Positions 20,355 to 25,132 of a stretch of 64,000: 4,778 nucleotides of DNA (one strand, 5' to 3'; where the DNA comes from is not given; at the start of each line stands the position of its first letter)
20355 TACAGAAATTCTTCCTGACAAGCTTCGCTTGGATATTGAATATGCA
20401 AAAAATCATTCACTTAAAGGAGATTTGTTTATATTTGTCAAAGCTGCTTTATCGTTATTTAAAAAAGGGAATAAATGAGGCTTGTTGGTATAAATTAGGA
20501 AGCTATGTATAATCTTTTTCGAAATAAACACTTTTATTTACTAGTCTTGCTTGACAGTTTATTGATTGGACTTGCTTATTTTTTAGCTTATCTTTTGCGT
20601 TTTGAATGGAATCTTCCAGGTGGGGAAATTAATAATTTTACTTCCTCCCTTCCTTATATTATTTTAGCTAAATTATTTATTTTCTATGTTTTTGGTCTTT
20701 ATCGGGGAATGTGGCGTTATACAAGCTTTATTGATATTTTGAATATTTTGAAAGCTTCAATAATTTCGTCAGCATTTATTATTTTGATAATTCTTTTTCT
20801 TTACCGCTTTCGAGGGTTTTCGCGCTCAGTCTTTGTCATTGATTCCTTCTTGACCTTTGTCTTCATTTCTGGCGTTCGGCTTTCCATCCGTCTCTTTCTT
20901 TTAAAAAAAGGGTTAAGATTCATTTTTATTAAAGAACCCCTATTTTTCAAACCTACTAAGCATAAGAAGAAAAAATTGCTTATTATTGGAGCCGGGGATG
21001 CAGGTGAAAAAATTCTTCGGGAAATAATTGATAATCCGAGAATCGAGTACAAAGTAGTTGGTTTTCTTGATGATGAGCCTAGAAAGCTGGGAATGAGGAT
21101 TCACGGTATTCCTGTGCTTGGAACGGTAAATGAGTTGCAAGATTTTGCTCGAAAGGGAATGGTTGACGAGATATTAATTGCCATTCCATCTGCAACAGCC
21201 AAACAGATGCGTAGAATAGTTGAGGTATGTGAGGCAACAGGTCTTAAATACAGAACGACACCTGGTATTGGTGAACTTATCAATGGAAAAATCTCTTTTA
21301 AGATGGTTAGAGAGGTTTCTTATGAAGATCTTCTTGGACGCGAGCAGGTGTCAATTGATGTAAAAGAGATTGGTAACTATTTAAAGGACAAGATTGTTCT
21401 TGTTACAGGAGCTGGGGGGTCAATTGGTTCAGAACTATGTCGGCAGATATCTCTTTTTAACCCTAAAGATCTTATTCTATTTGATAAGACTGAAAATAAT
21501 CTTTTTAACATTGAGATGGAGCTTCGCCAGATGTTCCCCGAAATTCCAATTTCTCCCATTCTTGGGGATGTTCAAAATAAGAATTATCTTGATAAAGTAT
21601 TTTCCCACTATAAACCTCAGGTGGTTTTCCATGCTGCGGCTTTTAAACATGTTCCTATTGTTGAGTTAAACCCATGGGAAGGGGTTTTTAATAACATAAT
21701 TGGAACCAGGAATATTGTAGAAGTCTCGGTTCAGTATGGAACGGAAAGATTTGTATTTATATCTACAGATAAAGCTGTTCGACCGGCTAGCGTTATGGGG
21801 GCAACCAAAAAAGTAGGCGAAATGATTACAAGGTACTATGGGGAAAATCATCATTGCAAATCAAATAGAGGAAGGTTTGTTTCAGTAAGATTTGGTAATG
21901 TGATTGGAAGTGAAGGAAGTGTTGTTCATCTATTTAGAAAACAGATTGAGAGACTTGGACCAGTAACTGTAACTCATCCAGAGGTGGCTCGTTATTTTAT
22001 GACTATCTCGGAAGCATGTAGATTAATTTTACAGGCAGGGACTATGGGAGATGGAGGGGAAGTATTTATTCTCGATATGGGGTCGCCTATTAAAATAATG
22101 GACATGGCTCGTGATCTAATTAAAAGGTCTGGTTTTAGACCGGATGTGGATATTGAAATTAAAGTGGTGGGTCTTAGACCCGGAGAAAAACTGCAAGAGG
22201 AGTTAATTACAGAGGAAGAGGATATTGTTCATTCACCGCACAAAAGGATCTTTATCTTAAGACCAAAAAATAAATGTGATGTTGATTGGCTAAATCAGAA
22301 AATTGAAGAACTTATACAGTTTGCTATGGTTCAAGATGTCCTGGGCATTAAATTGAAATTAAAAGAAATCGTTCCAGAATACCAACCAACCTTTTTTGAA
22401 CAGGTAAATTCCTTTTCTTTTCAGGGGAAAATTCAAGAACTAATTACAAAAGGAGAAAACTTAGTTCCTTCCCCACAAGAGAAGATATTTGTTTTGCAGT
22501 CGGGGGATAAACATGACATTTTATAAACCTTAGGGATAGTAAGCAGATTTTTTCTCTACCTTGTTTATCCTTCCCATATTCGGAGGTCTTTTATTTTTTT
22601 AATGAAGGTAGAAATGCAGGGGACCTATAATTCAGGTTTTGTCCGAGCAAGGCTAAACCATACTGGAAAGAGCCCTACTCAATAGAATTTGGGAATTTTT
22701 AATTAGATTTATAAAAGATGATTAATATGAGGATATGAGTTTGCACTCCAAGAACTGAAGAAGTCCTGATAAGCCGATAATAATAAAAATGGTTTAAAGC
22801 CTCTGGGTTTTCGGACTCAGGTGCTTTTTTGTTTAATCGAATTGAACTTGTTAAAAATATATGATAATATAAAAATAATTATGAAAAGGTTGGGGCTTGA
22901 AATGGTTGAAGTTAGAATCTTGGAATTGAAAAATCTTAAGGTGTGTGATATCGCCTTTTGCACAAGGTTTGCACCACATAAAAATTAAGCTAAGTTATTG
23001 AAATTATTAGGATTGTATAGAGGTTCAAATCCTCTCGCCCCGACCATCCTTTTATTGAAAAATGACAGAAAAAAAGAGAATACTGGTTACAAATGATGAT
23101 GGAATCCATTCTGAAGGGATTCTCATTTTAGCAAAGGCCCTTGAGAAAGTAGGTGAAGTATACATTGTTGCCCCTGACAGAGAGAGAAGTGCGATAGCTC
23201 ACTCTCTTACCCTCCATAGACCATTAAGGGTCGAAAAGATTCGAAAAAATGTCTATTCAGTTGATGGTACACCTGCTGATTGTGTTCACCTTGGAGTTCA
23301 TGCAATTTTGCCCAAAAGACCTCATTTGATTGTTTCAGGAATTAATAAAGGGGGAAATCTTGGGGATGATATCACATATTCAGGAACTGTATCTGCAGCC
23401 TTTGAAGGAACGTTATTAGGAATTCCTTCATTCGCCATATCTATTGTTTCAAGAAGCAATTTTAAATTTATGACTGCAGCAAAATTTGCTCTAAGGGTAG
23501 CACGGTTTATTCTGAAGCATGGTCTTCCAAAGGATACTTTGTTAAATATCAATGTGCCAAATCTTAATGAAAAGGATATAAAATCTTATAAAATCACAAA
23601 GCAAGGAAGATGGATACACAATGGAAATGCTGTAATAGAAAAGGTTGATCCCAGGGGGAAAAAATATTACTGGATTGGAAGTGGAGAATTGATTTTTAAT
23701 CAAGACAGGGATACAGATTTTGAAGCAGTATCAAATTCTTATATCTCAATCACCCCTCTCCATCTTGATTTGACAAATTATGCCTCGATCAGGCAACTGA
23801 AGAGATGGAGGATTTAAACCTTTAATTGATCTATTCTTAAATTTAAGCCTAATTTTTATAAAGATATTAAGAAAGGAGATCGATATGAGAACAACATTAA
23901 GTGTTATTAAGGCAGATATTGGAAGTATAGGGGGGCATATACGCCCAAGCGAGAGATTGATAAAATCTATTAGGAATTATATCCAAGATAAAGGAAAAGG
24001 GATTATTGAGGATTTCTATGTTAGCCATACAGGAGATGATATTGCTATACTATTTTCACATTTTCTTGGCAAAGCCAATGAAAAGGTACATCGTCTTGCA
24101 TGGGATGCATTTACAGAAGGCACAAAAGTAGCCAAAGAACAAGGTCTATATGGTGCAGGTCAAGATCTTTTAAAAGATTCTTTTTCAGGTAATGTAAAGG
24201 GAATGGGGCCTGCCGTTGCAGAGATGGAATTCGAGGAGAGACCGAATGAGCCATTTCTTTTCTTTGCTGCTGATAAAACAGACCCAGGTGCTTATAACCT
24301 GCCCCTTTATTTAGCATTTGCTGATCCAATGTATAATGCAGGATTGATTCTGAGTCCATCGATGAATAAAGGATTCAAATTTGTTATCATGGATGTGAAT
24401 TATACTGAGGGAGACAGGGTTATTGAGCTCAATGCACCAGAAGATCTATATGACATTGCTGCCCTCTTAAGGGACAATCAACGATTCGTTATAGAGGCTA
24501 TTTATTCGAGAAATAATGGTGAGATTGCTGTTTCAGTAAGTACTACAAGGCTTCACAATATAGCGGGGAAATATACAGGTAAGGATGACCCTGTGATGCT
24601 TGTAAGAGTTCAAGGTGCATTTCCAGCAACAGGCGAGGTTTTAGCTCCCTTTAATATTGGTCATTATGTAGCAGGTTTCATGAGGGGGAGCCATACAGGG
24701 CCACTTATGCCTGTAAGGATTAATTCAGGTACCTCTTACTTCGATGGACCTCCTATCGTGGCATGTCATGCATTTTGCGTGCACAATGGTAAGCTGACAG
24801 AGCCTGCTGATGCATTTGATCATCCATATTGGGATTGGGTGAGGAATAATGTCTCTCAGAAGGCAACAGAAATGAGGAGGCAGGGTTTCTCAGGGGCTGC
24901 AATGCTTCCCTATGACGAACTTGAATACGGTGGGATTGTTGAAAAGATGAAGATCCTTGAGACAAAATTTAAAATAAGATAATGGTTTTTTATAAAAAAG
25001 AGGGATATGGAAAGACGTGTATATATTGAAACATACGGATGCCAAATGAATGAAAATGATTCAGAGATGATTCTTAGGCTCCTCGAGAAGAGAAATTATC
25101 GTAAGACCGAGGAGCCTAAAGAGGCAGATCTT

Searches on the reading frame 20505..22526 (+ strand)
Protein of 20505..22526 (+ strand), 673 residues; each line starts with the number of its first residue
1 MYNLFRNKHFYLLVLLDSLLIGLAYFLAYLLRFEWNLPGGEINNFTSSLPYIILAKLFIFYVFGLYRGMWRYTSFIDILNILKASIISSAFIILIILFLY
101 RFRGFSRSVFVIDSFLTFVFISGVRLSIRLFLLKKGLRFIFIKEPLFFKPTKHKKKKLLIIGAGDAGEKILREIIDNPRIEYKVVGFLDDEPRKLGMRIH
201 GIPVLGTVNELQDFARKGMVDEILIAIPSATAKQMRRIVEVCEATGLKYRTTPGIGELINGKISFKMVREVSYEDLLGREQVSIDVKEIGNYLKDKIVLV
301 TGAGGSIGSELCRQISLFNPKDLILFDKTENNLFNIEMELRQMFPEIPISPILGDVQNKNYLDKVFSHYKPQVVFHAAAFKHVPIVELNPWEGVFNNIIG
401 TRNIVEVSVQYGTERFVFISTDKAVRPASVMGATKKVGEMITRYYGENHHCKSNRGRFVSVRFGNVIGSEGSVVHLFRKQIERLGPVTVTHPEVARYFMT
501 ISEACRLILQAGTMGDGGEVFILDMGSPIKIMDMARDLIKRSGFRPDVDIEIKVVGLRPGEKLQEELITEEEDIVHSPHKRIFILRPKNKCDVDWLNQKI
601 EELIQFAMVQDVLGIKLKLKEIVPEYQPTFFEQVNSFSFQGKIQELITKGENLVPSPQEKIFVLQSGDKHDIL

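Call 25: search_protein_families(library=ncbifam, proteins=[window:20505-22526:+], max_evalue=0.00001)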
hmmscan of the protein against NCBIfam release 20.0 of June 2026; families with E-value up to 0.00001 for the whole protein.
window:20505-22526:+ (673 aa): 25 families
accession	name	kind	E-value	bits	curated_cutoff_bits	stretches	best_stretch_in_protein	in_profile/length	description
TIGR03589.1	PseB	equivalog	3.3e-55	187.3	407.75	1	293-590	2-284/324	UDP-N-acetylglucosamine 4,6-dehydratase (inverting)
TIGR04130.1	FnlA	equivalog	7.5e-40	136.8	730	1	293-576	2-273/337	UDP-N-acetylglucosamine 4,6-dehydratase/5-epimerase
TIGR03023.1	WcaJ_sugtrans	equivalog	1.1e-27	97.5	410.75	1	16-271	2-245/453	undecaprenyl-phosphate glucose phosphotransferase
TIGR03025.1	EPS_sugtrans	subfamily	1.3e-27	97.1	295.55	1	15-273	1-242/445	exopolysaccharide biosynthesis polyprenyl glycosylphosphotransferase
TIGR01179.1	galE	equivalog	1.2e-14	53.9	262.3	1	298-426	2-126/332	UDP-glucose 4-epimerase GalE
TIGR03022.1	WbaP_sugtrans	subfamily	3.9e-12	46.2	403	1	13-245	1-214/456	undecaprenyl-phosphate galactose phosphotransferase WbaP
TIGR02622.1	CDP_4_6_dhtase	equivalog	4.3e-11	42.5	278.45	1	294-428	3-136/352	CDP-glucose 4,6-dehydratase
TIGR03013.1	EpsB_2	subfamily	7.4e-11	41.8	393.35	1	17-266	3-232/443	TIGR03013 family XrtA/PEP-CTERM system glycosyltransferase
TIGR01181.1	dTDP_gluc_dehyt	equivalog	1.9e-10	40.3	365.1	1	298-423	2-127/321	dTDP-glucose 4,6-dehydratase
TIGR01214.1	rmlD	equivalog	2e-10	40.2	224.05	1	298-448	2-141/285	dTDP-4-dehydrorhamnose reductase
NF041293.1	G6PDh_Azf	equivalog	2.2e-10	40.4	400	1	295-425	2-119/252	NAD-dependent glucose-6-phosphate dehydrogenase Azf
TIGR04180.1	EDH_00030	hypoth_equivalog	5.7e-09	35.5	475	1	298-424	1-124/297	NAD-dependent 4,6-dehydratase LegB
NF007956.0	PRK10675.1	subfamily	9.9e-09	34.8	394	1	298-421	3-124/338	UDP-glucose 4-epimerase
TIGR03570.1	NeuD_NnaD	subfamily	1.2e-08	34.8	160.8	1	157-249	1-86/202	NeuD/PglB/VioB family sugar acetyltransferase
NF003990.0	PRK05472.1-4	equivalog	6.5e-08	32.4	233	1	154-239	83-166/214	redox-sensing transcriptional repressor Rex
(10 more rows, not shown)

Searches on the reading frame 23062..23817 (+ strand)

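Call 25: search_protein_families(library=ncbifam, proteins=[window:23062-23817:+], max_evalue=0.00001)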
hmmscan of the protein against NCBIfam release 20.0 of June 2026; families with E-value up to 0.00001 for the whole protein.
window:23062-23817:+ (251 aa): 13 families
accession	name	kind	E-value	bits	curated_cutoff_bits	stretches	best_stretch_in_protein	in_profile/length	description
NF001490.0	PRK00346.1-4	equivalog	1.1e-97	326.2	233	1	6-249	2-250/254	5'/3'-nucleotidase SurE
NF001489.0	PRK00346.1-3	equivalog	8.3e-91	303.8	295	1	6-249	2-244/250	5'/3'-nucleotidase SurE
NF001492.0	PRK00346.2-2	equivalog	3.1e-83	279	271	1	3-249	2-256/261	5'/3'-nucleotidase SurE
NF001494.0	PRK00346.2-4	equivalog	1.7e-82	276.8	313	1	5-249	2-256/259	5'/3'-nucleotidase SurE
NF010545.0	PRK13935.1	equivalog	2.3e-78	262.9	365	1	6-249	2-248/254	stationary phase survival protein SurE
NF010542.0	PRK13932.1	equivalog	1.9e-75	253.4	436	1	3-250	8-258/261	stationary phase survival protein SurE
TIGR00087.1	surE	equivalog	9.9e-75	251.2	135.1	1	6-238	2-252/252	5'/3'-nucleotidase SurE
NF001488.0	PRK00346.1-1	equivalog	1.6e-72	243.9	396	1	6-249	2-243/253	5'/3'-nucleotidase SurE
NF001491.0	PRK00346.2-1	equivalog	6.9e-70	235.3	290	1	4-249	2-261/266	5'/3'-nucleotidase SurE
NF010543.0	PRK13933.1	equivalog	3.6e-68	229.9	280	1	6-248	2-249/253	stationary phase survival protein SurE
NF001493.0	PRK00346.2-3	equivalog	2.5e-52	178.1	230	1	3-233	3-243/269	5'/3'-nucleotidase SurE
NF010544.0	PRK13934.1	equivalog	1.9e-47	161.6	325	1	6-243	2-247/266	stationary phase survival protein SurE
NF010541.0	PRK13931.1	equivalog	5.3e-47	160.4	422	1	6-247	2-257/261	5'/3'-nucleotidase SurE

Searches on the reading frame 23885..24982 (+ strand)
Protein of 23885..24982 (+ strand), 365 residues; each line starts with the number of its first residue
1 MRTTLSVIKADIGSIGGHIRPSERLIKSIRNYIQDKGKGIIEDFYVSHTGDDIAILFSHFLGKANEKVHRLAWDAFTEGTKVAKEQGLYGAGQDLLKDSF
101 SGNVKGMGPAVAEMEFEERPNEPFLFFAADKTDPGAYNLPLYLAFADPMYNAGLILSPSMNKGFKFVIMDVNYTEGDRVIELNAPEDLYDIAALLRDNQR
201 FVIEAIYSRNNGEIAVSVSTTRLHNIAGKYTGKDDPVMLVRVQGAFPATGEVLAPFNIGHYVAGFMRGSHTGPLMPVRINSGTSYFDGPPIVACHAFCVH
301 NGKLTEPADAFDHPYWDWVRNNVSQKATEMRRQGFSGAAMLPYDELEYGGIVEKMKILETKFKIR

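Call 26: search_protein_families(library=ncbifam, proteins=[window:23885-24982:+], max_evalue=1e-40)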
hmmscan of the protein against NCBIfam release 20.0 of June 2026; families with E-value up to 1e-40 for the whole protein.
window:23885-24982:+ (365 aa): 1 family
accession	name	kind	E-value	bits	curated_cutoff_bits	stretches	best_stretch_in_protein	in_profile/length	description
NF041126.1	FBP_aldo_phos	equivalog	8.4e-168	558.3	520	1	2-357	1-355/356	fructose-1,6-bisphosphate aldolase/phosphatase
